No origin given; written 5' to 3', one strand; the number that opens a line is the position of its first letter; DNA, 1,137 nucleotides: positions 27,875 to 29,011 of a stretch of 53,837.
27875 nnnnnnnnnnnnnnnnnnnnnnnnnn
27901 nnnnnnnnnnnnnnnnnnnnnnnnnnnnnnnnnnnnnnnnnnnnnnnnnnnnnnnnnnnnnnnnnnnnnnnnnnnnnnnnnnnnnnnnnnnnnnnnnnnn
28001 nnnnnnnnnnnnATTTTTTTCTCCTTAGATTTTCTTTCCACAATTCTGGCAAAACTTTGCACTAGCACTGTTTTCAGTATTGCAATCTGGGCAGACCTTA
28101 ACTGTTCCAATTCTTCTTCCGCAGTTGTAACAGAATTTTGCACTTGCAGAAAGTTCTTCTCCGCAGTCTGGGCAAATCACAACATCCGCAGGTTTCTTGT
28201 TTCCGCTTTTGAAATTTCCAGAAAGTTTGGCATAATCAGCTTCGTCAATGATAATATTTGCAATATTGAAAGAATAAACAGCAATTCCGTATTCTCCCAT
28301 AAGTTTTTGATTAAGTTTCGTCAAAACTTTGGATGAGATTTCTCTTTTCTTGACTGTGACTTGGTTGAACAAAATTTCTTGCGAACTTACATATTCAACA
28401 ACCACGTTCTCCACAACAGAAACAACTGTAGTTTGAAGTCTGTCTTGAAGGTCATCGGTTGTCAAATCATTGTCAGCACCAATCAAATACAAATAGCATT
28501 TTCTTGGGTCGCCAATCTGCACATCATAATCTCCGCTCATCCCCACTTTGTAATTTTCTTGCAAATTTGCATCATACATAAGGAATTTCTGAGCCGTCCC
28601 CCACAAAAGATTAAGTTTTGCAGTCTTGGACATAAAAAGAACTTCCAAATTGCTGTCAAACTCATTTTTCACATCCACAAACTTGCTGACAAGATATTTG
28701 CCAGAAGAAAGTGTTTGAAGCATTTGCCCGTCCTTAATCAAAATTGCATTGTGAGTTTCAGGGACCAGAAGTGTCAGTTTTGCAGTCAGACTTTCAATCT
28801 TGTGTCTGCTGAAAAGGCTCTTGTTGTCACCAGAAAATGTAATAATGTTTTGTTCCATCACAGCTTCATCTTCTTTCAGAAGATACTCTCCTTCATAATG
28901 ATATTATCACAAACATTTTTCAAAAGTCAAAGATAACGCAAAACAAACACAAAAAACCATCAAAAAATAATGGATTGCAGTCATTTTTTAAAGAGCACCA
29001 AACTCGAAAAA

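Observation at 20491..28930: Eight-gene operon joining an SPFH/zinc-ribbon protein, two Snf7-like ESCRT-III proteins and an MIT-AAA Vps4-like ATPase: candidate bacterial ESCRT-III/Vps4 membrane-remodelling system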

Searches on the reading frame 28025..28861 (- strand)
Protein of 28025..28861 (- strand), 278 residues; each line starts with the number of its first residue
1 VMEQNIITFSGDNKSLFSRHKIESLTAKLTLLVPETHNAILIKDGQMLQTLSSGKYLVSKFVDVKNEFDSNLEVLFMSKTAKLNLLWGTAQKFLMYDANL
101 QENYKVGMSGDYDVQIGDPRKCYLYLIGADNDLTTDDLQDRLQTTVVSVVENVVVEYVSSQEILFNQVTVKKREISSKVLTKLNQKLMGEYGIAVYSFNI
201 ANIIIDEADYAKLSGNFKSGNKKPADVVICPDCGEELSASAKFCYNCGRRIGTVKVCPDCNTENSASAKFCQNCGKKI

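Call 3: search_protein_families(library=pfam, max_evalue=1, proteins=[window:28025-28861:-])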
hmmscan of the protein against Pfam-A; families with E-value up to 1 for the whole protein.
window:28025-28861:- (278 aa): 20 families
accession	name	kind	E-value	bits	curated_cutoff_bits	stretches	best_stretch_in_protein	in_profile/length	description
PF13421.11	Band_7_1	-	4.5e-16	59.5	24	1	30-206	16-196/211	SPFH domain-Band 7 family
PF13240.11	Zn_Ribbon_1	-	4e-14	52.3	25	2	230-249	2-21/23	zinc-ribbon domain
PF12773.13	DZR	-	5.8e-11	42.8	27.3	1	230-275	1-45/45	Double zinc ribbon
PF13248.11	Zn_ribbon_3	-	6.3e-10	38.6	27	2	228-250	3-25/26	zinc-ribbon domain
PF24463.1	DUF7577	-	2.5e-09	37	28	2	256-276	4-24/27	Domain of unknown function (DUF7577)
PF01145.31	Band_7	-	1.5e-07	32.1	23.6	1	33-207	3-149/176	SPFH domain / Band 7 family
PF17032.10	Zn_ribbon_15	-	1.1e-06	29.7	28.9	2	226-248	51-73/73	zinc-ribbon family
PF24460.1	DUF7575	-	1.3e-05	24.9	28.5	2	226-250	2-26/28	Domain of unknown function (DUF7575)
PF10571.15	UPF0547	-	0.00019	21.9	29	2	230-248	3-21/26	Uncharacterised protein family UPF0547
PF18912.6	DZR_2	-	0.00026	21.2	27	2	224-260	18-55/56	Double zinc ribbon domain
PF14952.11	zf-tcix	-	0.0079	16.2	31.2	1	254-273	10-29/42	Putative treble-clef, zinc-finger, Zn-binding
PF07191.17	Zn_ribbon_6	-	0.0099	16.3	25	1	229-275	2-46/67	Double zinc ribbon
PF14369.11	Zn_ribbon_19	-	0.07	13.7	30.8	0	224-235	19-29/35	zinc-ribbon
PF25214.1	HVO_B0008_N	-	0.38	11.1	27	0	227-239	1-13/38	HVO_B0008 N-terminal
PF14446.12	Prok-RING_1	-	0.4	11.1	29.1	1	224-234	17-27/54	Prokaryotic RING finger family 1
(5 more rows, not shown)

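Call 4: search_protein_families(library=ncbifam, max_evalue=1, proteins=[window:28025-28861:-])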
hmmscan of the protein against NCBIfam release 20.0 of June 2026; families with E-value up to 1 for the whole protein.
window:28025-28861:- (278 aa): 11 families
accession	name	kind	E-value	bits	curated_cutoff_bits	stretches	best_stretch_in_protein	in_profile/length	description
NF045510.1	4Cys_prefix_kin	domain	0.00027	21.1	24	1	258-277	5-25/26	4-Cys prefix domain-containing protein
NF011149.0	PRK14559.1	equivalog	0.00029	19.7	374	1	228-276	2-49/642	serine/threonine phosphatase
NF011302.0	PRK14714.1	equivalog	0.003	15.1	1791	1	228-276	681-730/1350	DNA-directed DNA polymerase II large subunit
NF003161.0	PRK04136.1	equivalog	0.0037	16.8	54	1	253-277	13-37/49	50S ribosomal protein L40e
NF005651.0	PRK07418.1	subfamily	0.0071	14.6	942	2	217-250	582-616/617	acetolactate synthase large subunit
NF049953.1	ribbon_DG_selen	exception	0.0082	16.1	130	2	226-248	146-168/172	zinc ribbon-containing (seleno)protein DG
NF033497.1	rubre_like_arch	subfamily_domain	0.018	14.7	32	1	244-263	3-25/34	rubrerythrin-like domain-containing protein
NF041910.1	HVO_0416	equivalog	0.16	11.9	80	0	255-275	35-55/58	HVO_0416 family zinc finger protein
NF041912.1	HVO_0758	equivalog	0.19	11.7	70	1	228-263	21-51/55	HVO_0758 family zinc finger protein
NF053815.1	teico_TcaA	equivalog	0.27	10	550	0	230-252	4-26/463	membrane-associated protein TcaA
NF053632.1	heli_RadD_YejH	equivalog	0.8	7.9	720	1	253-277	428-452/573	DNA repair helicase RadD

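Call 30: search_protein_families(library=padloc, max_evalue=0.01, proteins=[window:28025-28861:-])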
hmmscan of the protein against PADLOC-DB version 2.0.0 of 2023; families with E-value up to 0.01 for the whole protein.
window:28025-28861:- (278 aa): 1 family
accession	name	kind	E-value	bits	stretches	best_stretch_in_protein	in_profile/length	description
PDLC03673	HEase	-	0.0028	15.3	1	142-277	43-172/227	homing endonuclease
